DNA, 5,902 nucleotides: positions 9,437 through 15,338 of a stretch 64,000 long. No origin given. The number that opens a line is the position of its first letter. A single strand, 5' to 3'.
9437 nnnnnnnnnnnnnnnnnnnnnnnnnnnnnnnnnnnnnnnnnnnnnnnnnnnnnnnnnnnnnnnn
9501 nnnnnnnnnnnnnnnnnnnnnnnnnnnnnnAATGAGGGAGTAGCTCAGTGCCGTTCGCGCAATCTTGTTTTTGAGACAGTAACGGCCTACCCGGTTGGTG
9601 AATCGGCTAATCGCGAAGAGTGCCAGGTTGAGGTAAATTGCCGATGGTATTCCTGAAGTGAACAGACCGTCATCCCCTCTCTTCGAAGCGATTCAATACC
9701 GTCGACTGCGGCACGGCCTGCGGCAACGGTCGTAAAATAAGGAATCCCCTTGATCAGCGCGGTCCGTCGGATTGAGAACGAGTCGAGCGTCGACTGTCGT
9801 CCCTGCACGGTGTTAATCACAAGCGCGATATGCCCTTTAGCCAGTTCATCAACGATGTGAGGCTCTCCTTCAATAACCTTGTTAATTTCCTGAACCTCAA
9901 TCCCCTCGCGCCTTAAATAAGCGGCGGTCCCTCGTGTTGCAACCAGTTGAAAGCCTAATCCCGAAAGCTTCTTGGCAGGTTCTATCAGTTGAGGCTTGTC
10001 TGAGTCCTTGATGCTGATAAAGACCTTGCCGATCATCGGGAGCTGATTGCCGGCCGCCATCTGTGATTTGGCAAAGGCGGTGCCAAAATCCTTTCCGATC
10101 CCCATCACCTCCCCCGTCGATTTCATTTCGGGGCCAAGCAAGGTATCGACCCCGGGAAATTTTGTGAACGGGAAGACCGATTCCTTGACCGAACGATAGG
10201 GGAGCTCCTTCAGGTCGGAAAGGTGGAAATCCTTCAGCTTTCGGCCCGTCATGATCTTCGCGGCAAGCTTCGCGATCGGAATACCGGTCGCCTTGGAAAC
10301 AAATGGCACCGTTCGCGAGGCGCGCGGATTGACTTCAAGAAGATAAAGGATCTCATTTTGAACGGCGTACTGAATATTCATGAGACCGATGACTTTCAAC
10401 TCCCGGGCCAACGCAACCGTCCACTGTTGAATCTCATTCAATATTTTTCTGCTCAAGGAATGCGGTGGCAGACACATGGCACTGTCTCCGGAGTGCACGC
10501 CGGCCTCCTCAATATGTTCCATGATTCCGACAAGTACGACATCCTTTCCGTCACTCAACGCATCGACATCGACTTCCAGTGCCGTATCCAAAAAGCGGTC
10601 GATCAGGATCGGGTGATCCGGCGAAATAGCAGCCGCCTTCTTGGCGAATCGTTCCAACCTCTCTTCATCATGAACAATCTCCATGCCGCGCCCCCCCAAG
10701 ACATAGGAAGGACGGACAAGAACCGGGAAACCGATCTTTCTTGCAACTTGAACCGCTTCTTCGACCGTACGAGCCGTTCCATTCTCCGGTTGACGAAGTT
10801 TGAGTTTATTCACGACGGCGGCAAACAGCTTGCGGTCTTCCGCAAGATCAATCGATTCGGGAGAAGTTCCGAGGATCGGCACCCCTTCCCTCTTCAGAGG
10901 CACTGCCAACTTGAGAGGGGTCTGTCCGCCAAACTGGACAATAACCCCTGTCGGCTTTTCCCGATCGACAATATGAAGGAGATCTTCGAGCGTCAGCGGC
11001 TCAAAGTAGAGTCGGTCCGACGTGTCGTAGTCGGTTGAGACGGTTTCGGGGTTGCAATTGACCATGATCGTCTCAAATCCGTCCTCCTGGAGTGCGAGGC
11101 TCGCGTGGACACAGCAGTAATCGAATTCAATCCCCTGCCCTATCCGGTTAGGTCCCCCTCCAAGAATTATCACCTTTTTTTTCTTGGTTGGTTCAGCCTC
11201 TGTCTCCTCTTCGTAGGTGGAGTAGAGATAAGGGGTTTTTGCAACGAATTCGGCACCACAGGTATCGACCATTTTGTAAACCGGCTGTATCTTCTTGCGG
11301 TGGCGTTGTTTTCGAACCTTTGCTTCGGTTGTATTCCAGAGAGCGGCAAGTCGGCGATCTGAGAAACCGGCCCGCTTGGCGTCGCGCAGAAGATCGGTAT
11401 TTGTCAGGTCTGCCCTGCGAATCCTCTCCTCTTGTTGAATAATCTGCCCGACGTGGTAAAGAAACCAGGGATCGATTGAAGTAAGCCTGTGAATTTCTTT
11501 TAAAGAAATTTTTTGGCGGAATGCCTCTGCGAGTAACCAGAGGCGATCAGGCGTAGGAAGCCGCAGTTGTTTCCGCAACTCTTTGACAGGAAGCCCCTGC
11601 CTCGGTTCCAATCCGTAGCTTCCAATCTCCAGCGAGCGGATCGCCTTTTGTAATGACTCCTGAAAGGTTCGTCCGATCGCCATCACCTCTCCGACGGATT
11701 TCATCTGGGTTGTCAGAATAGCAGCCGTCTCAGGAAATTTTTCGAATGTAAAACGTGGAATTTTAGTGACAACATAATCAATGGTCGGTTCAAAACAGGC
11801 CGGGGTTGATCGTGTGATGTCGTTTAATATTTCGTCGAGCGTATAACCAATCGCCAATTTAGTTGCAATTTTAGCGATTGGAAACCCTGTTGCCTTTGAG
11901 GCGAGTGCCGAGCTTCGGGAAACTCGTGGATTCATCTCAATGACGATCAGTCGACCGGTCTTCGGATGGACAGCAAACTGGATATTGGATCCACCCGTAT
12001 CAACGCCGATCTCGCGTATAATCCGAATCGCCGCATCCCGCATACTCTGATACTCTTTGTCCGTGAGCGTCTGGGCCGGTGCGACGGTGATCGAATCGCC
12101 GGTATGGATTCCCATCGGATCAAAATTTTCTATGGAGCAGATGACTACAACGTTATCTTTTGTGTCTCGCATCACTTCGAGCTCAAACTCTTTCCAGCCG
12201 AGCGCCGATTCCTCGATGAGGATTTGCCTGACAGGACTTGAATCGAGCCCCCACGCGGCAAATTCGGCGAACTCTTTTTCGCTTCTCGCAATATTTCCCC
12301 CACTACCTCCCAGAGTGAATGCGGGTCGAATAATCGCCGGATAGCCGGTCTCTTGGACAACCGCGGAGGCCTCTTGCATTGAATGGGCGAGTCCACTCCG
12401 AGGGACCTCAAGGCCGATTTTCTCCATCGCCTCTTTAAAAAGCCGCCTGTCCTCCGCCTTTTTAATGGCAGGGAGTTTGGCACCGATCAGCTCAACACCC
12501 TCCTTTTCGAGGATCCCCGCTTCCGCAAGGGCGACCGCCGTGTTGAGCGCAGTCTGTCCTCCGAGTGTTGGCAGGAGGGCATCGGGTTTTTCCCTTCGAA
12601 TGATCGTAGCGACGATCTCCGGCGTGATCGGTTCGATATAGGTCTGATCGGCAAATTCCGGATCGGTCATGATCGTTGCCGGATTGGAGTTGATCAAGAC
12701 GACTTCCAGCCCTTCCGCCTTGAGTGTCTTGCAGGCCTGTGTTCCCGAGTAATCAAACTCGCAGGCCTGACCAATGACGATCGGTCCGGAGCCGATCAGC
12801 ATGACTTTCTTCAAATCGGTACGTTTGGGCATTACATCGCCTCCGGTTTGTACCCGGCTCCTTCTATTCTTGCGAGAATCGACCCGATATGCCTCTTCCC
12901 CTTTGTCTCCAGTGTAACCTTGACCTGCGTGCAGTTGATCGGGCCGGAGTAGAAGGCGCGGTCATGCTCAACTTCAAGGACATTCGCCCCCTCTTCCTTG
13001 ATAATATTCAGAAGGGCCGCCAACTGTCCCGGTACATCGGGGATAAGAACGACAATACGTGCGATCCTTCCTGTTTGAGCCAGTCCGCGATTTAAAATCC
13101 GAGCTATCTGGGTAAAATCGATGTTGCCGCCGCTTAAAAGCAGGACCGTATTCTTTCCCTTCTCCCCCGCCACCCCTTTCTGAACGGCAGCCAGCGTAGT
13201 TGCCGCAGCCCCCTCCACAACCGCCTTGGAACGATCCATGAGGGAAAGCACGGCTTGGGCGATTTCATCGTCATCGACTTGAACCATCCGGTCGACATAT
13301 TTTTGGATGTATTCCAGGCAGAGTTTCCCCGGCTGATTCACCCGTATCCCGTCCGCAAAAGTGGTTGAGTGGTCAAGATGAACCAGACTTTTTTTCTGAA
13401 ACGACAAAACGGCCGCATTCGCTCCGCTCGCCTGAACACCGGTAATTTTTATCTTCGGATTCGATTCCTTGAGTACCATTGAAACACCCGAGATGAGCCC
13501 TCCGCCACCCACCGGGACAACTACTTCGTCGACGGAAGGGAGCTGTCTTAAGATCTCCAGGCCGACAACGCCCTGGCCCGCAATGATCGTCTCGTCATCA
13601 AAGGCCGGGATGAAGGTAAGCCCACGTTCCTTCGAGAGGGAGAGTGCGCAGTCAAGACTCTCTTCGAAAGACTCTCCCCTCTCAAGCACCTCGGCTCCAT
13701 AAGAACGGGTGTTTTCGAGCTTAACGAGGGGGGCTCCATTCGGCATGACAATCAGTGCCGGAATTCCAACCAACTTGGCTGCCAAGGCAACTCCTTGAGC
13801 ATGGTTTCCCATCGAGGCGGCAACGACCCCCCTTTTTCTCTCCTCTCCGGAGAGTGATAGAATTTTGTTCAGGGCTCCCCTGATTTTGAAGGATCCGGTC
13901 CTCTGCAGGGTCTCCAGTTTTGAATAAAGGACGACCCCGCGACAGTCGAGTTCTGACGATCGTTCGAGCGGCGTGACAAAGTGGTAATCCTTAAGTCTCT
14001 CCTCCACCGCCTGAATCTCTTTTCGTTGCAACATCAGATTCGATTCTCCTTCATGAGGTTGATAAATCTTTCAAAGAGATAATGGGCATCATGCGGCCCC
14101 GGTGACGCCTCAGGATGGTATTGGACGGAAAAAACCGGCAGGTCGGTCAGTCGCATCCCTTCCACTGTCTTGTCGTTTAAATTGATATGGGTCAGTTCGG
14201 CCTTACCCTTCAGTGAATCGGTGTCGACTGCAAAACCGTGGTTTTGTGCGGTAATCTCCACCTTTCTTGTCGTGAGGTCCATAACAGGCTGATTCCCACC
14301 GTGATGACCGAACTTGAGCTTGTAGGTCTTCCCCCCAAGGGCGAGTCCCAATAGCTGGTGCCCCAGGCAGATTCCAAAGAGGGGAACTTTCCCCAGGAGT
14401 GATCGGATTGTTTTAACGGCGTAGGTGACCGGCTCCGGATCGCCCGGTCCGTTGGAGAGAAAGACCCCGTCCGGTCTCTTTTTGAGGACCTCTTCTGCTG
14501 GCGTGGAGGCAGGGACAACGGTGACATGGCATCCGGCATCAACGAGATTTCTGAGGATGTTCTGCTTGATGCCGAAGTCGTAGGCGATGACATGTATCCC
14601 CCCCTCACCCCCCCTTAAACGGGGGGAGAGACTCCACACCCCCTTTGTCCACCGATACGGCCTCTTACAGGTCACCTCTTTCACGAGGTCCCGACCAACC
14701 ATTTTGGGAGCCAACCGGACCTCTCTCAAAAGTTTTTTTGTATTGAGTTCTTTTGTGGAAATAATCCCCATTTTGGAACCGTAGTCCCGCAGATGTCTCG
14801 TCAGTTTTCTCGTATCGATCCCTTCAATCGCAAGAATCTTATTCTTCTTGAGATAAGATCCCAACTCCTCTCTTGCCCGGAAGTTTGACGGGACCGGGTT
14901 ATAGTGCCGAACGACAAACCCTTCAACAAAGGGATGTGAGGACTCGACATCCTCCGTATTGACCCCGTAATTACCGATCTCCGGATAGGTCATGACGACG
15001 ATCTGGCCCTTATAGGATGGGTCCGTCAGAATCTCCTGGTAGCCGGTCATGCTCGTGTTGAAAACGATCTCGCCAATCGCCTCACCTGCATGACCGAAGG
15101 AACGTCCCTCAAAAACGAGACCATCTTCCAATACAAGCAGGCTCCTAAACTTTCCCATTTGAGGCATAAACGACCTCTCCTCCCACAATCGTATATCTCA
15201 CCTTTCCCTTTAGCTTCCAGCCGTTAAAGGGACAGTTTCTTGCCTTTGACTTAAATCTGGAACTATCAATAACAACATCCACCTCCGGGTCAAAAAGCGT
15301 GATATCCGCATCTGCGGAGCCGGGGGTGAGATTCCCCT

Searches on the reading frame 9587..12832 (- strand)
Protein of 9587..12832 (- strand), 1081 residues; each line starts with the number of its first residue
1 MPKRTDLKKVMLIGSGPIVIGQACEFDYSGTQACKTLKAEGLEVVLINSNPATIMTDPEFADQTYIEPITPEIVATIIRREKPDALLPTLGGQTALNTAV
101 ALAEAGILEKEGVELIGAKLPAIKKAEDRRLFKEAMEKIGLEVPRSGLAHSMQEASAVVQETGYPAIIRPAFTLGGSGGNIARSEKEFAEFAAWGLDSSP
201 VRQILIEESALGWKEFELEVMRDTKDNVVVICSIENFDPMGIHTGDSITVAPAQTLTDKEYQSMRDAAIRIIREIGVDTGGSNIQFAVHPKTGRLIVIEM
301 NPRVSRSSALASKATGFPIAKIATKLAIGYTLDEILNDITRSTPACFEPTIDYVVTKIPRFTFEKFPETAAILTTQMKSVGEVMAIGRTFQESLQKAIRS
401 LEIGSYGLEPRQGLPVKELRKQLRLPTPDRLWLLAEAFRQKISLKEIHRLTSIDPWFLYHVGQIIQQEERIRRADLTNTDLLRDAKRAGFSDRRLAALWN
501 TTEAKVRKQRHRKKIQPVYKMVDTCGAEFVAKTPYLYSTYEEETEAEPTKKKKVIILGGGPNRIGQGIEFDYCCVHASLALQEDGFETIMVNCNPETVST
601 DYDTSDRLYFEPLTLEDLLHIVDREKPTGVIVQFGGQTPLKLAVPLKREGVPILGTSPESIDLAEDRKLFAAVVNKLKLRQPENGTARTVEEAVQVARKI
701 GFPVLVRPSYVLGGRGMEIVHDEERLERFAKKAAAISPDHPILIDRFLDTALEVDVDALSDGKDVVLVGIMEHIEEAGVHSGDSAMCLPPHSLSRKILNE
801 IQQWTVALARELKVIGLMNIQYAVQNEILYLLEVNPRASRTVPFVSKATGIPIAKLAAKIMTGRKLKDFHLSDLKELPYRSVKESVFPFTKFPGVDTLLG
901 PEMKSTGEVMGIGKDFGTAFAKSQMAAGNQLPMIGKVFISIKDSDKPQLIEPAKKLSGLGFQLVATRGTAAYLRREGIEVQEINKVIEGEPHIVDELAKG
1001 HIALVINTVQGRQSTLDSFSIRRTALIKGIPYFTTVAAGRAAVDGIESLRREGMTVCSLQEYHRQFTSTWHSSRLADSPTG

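Call 78: search_protein_families(library=pfam, proteins=[window:9587-12832:-], max_evalue=0.0001)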
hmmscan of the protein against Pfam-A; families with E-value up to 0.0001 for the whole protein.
window:9587-12832:- (1081 aa): 11 families
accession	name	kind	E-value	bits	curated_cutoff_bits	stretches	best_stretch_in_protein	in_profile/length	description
PF02786.22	CPSase_L_D2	-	1.7e-115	384.3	19.8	2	128-334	1-210/211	Carbamoyl-phosphate synthase L chain, ATP binding domain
PF25596.1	CPSase_L_D1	-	4e-99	327.1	27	2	551-662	2-117/118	Carbamoyl phosphate synthase preATP-grasp domain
PF02787.25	CPSase_L_D3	-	2.3e-26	92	26.6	1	422-499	2-80/80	Carbamoyl-phosphate synthetase large chain, oligomerisation domain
PF02142.27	MGS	-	4.4e-22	78.5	24.1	1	949-1034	2-94/94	MGS-like domain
PF02222.28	ATP-grasp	-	2.3e-18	66.9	27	2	674-838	3-163/179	ATP-grasp domain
PF07478.18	Dala_Dala_lig_C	-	1.2e-16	61.3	24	2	688-837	23-175/204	D-ala D-ala ligase C-terminus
PF15632.11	ATPgrasp_Ter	-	1e-10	42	29.1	1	800-866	48-113/131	ATP-grasp in the biosynthetic pathway with Ter operon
PF02655.19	ATP-grasp_3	-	4.9e-10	40.2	23.2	0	700-838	30-157/160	ATP-grasp domain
PF01071.24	GARS_A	-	4.1e-07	30.5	27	0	672-771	8-111/194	Phosphoribosylglycinamide synthetase, ATP-grasp (A) domain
PF13535.11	ATP-grasp_4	-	4.1e-07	30.2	27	0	199-303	50-151/160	ATP-grasp domain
PF08443.16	RimK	-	6.6e-06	26.3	21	0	665-855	2-182/188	RimK-like ATP-grasp domain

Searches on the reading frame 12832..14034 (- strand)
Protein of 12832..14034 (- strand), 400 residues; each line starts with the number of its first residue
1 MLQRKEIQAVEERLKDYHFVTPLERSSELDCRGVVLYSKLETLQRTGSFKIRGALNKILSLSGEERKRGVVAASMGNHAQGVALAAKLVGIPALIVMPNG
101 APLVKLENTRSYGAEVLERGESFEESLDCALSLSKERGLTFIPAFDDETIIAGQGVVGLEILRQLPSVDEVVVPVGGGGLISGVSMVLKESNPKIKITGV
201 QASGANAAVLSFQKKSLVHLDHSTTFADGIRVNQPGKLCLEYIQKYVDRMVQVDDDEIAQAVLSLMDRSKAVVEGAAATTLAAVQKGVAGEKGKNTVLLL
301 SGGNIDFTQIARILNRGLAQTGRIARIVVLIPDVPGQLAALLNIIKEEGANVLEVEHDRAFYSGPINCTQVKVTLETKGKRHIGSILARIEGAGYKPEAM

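Call 79: search_protein_families(library=pfam, proteins=[window:12832-14034:-], max_evalue=0.0001)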
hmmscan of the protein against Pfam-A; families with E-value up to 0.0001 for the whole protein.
window:12832-14034:- (400 aa): 1 family
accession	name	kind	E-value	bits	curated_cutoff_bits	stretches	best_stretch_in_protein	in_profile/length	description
PF00291.31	PALP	-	3.5e-78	263.4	35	1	17-302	4-295/295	Pyridoxal-phosphate dependent enzyme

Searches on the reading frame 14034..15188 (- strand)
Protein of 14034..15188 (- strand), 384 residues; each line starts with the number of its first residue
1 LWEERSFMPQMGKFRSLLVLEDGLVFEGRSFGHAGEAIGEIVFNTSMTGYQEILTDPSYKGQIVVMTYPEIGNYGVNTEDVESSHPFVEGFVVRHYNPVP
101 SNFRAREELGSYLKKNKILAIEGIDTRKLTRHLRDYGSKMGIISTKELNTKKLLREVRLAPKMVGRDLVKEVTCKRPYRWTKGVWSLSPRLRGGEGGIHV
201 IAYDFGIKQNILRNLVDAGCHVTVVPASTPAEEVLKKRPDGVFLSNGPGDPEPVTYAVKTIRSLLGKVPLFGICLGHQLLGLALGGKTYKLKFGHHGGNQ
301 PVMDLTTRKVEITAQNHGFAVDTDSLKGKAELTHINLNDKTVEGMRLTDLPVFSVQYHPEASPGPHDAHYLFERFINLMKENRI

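Call 49: search_protein_families(library=pfam, proteins=[window:14034-15188:-], max_evalue=0.001)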
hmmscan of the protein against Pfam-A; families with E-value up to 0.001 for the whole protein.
window:14034-15188:- (384 aa): 3 families
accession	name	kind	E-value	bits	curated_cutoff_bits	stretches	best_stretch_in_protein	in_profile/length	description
PF00117.34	GATase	-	1.3e-56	191.8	22.8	1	203-377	3-189/190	Glutamine amidotransferase class-I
PF00988.28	CPSase_sm_chain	-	8.6e-56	187.6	27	1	18-143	1-126/126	Carbamoyl-phosphate synthase small chain, CPSase domain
PF07722.19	Peptidase_C26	-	6.7e-09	36.3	20.5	1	267-291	105-129/219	Peptidase C26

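Call 54: search_solved_structures(query=window:14034-15188:-, show_alignments=2, max_evalue=1e-10)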
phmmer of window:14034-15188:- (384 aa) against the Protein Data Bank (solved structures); distinct sequences matched with E-value up to 1e-10: 19.
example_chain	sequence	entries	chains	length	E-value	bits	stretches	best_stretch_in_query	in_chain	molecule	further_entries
1bxr_B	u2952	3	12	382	9.8e-131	439.4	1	16-383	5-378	CARBAMOYL-PHOSPHATE SYNTHASE | PROTEIN (CARBAMOYL-PHOSPHATE SYNTHASE) | CARBAMOYL PHOSPHATE SYNTHETASE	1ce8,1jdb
1cs0_B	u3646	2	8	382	1.1e-130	439.3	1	16-383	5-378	CARBAMOYL PHOSPHATE SYNTHETASE: SMALL SUBUNIT | Carbamoyl-phosphate synthetase small chain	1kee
1t36_B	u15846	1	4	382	2.1e-130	438.3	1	16-383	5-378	Carbamoyl-phosphate synthase small chain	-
1a9x_B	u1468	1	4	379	9.8e-130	436.1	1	16-383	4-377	CARBAMOYL PHOSPHATE SYNTHETASE (SMALL CHAIN)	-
1m6v_B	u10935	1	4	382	1.7e-129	435.3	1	16-383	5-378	carbamoyl-phosphate synthetase small chain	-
1c30_B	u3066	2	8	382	2.7e-129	434.7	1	16-383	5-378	CARBAMOYL PHOSPHATE SYNTHETASE: SMALL SUBUNIT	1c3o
5dot_A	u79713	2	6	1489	8.7e-68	232.2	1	15-382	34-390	Carbamoyl-phosphate synthase [ammonia], mitochondrial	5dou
6uel_A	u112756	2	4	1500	1.6e-67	231.4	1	17-382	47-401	Carbamoyl-phosphate synthase [ammonia], mitochondrial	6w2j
6qur_A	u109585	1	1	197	3.3e-17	65.7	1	209-379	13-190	Glutaminase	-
2lxn_A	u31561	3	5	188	2.4e-13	53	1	210-363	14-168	GMP synthase [glutamine-hydrolyzing] subunit A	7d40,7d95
7yc6_A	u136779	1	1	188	2.4e-13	53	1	210-363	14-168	GMP synthase [glutamine-hydrolyzing] subunit A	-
7d96_A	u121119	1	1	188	2.6e-13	52.9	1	210-363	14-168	GMP synthase [glutamine-hydrolyzing] subunit A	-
8gr3_A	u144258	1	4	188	3.2e-13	52.6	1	210-363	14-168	GMP synthase [glutamine-hydrolyzing] subunit A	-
7d97_A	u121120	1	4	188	3.2e-13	52.6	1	210-363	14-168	GMP synthase [glutamine-hydrolyzing] subunit A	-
8gr1_A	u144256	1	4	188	9e-13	51.1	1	210-363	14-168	GMP synthase [glutamine-hydrolyzing] subunit A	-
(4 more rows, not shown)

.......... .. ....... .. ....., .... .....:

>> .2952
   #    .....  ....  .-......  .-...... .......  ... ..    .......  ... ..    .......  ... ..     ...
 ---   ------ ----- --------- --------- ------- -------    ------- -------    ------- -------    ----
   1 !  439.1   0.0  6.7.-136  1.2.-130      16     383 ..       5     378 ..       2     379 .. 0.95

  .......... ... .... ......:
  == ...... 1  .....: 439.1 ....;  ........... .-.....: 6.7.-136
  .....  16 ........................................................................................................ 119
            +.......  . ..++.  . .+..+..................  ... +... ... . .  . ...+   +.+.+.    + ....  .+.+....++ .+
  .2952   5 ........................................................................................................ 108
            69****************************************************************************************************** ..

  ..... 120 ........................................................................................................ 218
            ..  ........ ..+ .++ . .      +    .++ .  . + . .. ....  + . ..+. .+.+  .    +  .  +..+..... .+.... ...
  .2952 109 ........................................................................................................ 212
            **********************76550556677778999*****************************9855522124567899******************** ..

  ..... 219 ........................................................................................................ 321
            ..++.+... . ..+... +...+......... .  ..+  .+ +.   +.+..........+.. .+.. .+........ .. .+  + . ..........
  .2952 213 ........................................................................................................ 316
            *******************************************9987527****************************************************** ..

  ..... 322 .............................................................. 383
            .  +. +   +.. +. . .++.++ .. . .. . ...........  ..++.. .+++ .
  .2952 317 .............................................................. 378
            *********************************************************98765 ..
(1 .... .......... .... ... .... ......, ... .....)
